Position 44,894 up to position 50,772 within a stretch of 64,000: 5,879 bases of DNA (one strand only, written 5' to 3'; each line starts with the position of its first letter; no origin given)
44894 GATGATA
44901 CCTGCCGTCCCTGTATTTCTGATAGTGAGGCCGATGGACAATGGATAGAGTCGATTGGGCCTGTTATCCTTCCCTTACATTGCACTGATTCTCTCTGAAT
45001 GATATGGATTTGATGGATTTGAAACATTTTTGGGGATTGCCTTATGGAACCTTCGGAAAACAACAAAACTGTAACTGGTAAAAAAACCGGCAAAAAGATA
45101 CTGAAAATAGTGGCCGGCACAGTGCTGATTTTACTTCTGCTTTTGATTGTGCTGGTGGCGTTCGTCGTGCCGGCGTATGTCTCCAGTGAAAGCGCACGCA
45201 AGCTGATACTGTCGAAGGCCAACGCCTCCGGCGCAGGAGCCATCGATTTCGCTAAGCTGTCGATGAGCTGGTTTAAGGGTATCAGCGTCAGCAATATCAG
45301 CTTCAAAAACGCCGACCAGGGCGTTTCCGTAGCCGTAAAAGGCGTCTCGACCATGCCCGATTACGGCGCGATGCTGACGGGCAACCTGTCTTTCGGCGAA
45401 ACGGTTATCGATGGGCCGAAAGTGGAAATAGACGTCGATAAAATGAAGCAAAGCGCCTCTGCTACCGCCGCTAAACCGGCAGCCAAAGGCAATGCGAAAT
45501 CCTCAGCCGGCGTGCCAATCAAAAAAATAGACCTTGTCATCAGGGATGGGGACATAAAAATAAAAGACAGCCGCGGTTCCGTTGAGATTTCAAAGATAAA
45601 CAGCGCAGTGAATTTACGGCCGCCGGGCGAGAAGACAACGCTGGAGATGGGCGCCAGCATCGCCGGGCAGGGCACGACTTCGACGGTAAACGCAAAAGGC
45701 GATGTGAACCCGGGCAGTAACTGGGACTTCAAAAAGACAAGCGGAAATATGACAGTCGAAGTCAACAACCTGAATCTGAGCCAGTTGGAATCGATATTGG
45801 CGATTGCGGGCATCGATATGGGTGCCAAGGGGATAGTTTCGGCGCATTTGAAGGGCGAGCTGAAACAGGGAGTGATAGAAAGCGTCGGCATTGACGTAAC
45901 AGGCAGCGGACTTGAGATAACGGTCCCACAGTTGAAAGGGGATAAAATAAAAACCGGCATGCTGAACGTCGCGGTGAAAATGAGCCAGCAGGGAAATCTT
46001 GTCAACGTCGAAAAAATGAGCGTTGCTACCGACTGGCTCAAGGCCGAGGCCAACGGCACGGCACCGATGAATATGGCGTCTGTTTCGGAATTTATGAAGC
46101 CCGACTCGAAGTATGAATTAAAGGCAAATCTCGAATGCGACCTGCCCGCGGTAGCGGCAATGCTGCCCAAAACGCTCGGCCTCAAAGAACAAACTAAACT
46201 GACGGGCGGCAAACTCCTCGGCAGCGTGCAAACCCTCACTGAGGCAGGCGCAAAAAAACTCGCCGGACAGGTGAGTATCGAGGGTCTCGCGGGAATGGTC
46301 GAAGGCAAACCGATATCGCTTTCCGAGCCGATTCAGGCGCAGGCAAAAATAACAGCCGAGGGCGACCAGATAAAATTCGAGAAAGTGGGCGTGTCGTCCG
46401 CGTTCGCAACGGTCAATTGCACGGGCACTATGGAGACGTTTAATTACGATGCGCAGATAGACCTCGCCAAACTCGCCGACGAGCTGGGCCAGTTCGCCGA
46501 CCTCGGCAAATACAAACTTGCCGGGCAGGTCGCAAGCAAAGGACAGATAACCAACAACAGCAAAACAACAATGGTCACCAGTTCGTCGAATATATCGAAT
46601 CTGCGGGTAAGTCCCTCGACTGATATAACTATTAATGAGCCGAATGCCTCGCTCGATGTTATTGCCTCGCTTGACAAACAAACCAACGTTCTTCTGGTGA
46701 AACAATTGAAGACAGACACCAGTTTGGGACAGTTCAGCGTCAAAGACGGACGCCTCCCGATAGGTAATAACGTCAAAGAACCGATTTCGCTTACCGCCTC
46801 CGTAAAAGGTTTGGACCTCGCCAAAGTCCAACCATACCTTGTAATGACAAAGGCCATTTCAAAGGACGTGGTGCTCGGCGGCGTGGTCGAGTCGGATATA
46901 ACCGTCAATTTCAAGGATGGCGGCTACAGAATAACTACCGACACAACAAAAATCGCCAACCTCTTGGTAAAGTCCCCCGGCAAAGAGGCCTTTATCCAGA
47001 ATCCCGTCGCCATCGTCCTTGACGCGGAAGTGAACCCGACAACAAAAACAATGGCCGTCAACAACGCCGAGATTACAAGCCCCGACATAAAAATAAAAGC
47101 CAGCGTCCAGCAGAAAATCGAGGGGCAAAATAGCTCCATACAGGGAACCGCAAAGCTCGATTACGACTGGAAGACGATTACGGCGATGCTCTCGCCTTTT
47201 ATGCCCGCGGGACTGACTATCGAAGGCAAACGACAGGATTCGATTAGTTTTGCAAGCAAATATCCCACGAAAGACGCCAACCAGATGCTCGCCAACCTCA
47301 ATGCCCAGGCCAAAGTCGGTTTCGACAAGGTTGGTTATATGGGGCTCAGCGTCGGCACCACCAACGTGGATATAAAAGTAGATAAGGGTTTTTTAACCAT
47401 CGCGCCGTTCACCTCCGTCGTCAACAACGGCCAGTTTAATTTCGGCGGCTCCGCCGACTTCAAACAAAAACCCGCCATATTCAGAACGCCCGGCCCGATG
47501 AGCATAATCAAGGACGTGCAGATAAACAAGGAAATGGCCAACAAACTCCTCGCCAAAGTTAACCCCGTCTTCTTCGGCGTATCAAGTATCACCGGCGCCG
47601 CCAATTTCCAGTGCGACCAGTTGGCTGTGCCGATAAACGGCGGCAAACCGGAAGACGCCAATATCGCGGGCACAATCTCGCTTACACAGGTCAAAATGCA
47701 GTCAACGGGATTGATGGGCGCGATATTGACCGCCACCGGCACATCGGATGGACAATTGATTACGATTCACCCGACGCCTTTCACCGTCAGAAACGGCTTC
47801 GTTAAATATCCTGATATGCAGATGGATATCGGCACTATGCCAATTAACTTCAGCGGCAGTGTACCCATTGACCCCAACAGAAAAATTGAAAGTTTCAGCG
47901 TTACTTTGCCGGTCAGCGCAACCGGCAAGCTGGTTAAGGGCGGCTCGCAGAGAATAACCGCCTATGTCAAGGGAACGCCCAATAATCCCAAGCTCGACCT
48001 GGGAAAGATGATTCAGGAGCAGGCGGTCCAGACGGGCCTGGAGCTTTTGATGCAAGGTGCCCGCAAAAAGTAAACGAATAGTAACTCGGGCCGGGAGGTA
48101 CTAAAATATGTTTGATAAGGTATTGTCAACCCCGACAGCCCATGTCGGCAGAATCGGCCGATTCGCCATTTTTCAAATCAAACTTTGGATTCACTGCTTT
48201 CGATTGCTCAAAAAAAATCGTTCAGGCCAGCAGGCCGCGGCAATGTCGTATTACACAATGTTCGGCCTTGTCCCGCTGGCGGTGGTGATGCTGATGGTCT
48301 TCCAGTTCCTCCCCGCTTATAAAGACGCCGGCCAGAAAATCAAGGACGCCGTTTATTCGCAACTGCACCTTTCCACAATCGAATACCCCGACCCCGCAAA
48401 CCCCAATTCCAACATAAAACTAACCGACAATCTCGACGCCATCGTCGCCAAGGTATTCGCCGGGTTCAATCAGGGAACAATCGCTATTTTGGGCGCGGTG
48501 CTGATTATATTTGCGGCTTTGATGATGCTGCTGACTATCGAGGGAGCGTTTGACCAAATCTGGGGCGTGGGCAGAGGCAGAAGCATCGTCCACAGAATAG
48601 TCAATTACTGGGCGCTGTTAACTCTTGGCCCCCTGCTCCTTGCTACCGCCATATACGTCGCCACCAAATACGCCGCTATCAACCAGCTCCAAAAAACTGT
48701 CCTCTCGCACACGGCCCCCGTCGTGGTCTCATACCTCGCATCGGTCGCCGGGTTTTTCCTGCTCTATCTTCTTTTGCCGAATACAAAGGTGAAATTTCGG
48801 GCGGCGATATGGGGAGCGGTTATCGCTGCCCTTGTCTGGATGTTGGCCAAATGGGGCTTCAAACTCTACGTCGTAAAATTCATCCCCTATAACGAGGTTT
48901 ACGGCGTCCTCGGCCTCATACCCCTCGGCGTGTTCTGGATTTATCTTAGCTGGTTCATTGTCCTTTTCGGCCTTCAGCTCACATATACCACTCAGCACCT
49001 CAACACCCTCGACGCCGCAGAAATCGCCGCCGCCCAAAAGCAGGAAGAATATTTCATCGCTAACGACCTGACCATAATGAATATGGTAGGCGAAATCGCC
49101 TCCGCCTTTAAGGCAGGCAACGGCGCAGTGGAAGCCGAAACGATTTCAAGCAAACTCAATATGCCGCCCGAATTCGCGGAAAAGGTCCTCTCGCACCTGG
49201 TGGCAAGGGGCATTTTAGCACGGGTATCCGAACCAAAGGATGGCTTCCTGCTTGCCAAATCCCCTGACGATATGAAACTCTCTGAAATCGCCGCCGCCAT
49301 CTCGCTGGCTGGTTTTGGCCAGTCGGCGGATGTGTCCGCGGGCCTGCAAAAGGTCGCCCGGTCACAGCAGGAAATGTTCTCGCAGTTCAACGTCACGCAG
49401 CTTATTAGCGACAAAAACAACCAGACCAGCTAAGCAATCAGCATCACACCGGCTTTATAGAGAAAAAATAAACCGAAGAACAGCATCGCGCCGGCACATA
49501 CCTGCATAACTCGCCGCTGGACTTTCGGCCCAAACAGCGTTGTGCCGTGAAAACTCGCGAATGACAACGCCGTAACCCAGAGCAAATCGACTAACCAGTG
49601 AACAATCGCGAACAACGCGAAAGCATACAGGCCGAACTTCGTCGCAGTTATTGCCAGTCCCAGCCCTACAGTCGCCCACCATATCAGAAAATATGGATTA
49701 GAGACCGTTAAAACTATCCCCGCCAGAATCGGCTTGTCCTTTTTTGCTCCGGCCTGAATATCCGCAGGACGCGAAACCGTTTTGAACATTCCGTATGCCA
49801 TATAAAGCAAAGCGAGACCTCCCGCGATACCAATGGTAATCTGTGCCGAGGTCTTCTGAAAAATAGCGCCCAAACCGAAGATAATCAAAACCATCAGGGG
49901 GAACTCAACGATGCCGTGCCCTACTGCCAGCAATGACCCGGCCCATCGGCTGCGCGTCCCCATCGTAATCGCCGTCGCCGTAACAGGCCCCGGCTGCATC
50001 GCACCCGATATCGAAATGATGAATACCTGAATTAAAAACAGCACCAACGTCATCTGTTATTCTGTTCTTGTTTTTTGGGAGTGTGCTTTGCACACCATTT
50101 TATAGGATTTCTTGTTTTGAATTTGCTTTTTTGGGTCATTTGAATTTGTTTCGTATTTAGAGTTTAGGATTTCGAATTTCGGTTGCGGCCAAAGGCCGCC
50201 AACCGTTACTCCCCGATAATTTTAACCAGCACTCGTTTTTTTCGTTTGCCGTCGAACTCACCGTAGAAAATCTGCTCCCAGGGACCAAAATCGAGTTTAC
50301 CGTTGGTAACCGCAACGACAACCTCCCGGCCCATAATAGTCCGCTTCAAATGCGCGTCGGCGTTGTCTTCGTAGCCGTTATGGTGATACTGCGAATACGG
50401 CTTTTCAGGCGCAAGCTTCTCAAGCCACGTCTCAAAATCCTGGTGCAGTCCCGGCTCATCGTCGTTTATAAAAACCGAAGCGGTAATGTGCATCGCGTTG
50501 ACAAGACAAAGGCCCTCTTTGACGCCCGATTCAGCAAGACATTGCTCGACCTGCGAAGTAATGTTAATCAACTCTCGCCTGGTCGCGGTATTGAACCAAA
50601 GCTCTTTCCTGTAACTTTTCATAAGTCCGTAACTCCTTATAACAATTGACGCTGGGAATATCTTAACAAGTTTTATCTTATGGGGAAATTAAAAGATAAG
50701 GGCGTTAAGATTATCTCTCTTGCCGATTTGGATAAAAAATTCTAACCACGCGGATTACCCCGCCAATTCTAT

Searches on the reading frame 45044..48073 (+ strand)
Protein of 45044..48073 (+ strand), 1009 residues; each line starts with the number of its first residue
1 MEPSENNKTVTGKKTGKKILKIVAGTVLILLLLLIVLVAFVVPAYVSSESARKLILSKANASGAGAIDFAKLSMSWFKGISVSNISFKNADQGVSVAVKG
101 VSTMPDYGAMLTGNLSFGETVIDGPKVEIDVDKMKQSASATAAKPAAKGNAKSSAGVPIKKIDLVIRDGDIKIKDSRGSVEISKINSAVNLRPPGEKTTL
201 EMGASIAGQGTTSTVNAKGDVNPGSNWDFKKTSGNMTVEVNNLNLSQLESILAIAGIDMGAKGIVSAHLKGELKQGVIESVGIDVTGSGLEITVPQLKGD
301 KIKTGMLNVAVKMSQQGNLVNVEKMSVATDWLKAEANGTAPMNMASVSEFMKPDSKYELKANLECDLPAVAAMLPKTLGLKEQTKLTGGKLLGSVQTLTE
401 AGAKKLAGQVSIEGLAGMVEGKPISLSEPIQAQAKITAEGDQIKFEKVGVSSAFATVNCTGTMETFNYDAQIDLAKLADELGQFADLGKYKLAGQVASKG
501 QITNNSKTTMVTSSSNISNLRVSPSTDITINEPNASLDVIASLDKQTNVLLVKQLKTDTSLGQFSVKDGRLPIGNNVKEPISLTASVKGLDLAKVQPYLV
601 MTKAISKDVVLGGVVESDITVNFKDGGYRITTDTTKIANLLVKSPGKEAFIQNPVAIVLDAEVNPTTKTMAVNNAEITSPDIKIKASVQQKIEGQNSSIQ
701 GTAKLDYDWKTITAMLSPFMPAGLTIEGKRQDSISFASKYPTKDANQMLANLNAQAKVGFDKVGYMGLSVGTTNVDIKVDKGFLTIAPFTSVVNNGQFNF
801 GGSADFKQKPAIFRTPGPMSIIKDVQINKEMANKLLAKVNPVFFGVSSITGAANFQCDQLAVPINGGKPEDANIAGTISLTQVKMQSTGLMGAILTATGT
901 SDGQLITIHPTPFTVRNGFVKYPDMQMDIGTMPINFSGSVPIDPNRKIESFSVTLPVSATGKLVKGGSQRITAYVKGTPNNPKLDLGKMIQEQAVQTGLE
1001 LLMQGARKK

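Call 8: search_protein_families(library=pfam, proteins=[window:45044-48073:+], max_evalue=0.01)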
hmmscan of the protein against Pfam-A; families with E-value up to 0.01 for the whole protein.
window:45044-48073:+ (1009 aa): 1 family
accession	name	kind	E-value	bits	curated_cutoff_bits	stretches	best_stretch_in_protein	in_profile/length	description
PF05170.20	AsmA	-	1.4e-07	31.2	29.8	1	17-180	2-178/607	AsmA family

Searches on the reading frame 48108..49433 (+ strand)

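Call 8: search_protein_families(library=pfam, proteins=[window:48108-49433:+], max_evalue=0.01)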
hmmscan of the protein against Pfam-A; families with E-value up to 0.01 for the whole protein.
window:48108-49433:+ (441 aa): 2 families
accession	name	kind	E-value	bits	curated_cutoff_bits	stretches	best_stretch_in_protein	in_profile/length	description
PF03631.20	Virul_fac_BrkB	-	1.2e-49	169.8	33.7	1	37-297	3-257/259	Virulence factor BrkB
PF02082.26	Rrf2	-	1.4e-07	32.1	30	1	336-399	19-82/132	Iron-dependent Transcriptional regulator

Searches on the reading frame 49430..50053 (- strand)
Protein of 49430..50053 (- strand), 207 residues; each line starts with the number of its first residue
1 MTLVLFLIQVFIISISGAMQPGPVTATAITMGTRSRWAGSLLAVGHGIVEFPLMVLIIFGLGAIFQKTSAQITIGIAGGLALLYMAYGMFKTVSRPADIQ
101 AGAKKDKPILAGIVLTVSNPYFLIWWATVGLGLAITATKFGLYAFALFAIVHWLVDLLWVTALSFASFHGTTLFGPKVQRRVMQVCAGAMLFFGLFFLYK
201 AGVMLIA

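Call 8: search_protein_families(library=pfam, proteins=[window:49430-50053:-], max_evalue=0.01)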
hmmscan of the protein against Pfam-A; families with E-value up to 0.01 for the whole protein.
window:49430-50053:- (207 aa): 1 family
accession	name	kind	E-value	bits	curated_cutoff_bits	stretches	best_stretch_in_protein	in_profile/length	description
PF01810.24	LysE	-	6e-33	114.4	25.6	1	15-200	1-192/193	LysE type translocator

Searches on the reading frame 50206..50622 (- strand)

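Call 8: search_protein_families(library=pfam, proteins=[window:50206-50622:-], max_evalue=0.01)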
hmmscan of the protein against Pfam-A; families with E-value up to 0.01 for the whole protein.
window:50206-50622:- (138 aa): 1 family
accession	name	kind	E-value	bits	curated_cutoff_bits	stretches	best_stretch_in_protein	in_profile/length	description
PF01894.22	UPF0047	-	1.2e-39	135.5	27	1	20-135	1-117/117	Uncharacterised protein family UPF0047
